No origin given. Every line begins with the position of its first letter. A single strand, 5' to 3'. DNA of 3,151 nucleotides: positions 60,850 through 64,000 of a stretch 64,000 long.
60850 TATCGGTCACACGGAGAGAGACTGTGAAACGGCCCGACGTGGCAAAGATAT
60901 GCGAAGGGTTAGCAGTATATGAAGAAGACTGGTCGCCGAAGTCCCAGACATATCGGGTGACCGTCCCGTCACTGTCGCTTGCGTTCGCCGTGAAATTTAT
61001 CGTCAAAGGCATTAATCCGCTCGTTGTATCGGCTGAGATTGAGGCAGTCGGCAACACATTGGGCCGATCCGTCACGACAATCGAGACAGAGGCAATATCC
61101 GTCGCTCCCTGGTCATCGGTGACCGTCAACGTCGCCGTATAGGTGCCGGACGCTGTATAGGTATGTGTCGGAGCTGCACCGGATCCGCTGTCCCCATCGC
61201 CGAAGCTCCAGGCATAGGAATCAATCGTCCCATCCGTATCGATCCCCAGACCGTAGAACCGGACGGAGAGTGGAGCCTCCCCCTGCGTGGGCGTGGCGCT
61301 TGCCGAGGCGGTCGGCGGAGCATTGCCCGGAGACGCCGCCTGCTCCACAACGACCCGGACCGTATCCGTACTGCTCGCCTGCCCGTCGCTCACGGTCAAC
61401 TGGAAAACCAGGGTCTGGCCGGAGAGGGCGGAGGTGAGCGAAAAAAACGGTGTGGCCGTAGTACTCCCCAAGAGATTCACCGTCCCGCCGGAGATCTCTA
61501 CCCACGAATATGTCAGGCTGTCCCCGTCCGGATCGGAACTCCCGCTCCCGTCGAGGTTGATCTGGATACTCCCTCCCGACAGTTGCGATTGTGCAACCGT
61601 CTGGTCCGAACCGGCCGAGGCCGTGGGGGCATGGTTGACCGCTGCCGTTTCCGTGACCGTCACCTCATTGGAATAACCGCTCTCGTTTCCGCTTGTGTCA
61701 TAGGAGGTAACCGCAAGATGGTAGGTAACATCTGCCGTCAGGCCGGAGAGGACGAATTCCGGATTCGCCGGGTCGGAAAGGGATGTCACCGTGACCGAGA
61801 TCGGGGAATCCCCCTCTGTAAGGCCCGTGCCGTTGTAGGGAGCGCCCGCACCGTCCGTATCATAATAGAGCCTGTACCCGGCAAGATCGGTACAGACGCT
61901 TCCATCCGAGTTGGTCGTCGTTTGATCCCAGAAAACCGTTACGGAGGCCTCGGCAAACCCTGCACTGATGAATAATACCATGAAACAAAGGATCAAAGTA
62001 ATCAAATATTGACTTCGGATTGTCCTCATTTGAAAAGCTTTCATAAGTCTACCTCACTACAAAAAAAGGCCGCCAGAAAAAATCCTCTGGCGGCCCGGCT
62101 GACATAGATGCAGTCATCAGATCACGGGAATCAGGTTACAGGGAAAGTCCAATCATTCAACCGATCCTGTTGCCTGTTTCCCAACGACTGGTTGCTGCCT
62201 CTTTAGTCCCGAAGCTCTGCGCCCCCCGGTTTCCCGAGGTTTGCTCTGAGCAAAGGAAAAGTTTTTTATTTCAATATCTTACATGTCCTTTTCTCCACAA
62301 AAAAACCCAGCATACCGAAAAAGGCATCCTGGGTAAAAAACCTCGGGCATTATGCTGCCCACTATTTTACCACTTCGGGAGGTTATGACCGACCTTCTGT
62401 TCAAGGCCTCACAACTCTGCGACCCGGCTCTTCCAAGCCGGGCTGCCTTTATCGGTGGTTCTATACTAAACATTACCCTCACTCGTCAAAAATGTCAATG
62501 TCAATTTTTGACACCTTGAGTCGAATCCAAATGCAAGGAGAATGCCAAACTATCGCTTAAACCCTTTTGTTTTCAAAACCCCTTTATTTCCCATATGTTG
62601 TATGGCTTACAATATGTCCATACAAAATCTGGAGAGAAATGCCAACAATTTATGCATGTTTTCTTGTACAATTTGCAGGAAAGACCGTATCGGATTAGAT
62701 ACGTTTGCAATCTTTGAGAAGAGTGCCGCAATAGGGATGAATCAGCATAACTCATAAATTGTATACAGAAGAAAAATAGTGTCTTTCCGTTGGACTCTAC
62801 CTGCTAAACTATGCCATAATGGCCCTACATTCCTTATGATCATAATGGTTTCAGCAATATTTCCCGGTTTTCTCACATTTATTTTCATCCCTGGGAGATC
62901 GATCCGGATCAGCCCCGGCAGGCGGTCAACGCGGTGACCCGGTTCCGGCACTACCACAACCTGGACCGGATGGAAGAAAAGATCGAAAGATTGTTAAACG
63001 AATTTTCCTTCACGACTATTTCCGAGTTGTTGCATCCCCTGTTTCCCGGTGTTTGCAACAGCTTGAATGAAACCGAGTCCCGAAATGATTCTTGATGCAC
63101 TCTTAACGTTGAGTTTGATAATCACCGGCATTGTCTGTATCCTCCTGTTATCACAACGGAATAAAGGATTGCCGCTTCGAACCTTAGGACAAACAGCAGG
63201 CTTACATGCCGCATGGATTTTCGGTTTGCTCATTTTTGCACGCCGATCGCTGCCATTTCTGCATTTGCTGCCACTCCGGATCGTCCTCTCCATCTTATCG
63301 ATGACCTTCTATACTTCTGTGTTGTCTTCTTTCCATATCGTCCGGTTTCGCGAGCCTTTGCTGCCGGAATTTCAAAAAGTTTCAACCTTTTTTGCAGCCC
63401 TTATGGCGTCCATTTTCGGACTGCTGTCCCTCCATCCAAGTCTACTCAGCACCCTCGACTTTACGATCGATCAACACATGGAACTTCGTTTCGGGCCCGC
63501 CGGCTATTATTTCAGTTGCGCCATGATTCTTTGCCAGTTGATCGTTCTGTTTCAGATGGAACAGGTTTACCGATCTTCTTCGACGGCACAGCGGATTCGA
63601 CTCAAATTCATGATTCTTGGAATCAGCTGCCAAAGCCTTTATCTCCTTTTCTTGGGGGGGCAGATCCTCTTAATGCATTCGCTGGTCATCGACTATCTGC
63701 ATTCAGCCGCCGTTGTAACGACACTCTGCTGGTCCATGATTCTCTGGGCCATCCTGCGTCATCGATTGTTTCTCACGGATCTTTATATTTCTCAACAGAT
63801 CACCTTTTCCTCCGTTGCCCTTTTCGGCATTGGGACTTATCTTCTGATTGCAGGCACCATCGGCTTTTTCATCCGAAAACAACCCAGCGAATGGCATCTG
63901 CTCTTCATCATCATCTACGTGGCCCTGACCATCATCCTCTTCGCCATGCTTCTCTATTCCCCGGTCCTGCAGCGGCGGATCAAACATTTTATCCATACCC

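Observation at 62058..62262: Candidate c-di-GMP (GEMM-I) riboswitch with terminator-type expression platform controlling a PKD/TSP3 adhesin-like gene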

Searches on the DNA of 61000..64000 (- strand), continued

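Call 48: search_with_rna_model(model_id=R1, source=window, start=62040, end=62290, filters=off, max_evalue=10, show_alignments=2)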
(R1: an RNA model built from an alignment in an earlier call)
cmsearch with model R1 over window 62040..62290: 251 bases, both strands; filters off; matches with E-value up to 10: 4.
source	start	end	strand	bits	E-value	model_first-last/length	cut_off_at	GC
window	62176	62259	-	5.7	0.17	1-98/98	no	0.57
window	62054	62119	+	5.4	0.22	1-98/98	no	0.5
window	62064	62096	-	3.1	1.8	1-98/98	no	0.58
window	62228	62264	+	1.7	6.3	1-98/98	no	0.46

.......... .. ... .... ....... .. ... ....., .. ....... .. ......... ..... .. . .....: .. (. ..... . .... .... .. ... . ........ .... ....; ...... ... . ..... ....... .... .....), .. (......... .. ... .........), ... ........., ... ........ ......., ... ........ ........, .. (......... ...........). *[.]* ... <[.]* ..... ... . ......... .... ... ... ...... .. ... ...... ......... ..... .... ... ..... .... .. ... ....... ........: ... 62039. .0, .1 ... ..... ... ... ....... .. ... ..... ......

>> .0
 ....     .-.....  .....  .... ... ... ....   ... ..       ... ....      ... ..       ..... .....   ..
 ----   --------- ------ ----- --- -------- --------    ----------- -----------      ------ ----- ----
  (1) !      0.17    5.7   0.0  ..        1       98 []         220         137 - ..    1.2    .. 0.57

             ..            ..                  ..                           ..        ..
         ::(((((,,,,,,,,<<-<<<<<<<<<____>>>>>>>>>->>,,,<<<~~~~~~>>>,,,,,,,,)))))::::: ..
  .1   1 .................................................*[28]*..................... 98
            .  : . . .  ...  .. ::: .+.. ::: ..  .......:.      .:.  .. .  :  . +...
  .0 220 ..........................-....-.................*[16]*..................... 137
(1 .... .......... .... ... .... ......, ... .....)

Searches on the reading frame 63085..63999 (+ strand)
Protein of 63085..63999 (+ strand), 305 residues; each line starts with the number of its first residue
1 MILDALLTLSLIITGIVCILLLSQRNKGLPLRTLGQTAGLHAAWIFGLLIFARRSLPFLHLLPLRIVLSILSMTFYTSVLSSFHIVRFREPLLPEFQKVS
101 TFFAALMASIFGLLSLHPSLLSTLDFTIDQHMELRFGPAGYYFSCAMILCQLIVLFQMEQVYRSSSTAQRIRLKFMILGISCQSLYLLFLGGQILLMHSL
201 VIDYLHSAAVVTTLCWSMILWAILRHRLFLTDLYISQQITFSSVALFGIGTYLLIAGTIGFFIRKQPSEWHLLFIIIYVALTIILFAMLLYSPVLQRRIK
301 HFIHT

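Call 61: search_protein_families(library=ncbifam, proteins=[window:63085-63999:+], max_evalue=0.00001)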
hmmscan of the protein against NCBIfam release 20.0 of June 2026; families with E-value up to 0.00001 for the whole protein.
window:63085-63999:+ (305 aa): 1 family
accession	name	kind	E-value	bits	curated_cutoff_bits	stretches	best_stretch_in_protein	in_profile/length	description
TIGR02916.1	PEP_his_kin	equivalog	1.8e-27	96.2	300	1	17-304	13-293/679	XrtA/PEP-CTERM system histidine kinase PrsK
